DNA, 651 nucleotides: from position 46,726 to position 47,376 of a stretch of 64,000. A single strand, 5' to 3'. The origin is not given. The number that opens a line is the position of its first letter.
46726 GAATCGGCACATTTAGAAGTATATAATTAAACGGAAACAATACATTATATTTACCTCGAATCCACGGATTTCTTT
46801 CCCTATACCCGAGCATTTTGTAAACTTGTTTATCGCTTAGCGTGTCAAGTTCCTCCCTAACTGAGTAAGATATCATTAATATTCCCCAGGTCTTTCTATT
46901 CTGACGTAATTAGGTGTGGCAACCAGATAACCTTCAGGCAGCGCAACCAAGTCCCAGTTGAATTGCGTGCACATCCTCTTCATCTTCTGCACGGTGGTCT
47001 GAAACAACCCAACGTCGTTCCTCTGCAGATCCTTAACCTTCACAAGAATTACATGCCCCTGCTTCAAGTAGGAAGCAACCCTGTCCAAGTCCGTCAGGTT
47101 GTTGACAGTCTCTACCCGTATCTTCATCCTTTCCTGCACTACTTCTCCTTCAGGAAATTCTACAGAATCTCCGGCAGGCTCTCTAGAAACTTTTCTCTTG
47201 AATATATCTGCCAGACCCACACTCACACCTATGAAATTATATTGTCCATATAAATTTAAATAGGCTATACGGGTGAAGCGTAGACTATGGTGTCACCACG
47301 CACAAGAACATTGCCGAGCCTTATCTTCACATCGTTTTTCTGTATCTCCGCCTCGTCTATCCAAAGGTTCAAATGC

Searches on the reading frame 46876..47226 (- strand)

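Call 48: search_protein_families(library=pfam, proteins=[window:46876-47226:-], max_evalue=0.01)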
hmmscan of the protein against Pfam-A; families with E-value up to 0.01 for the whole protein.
window:46876-47226:- (116 aa): 1 family
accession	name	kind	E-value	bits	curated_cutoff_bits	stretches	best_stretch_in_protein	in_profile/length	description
PF04472.17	SepF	-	3.7e-05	24.3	27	1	37-110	2-72/72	Cell division protein SepF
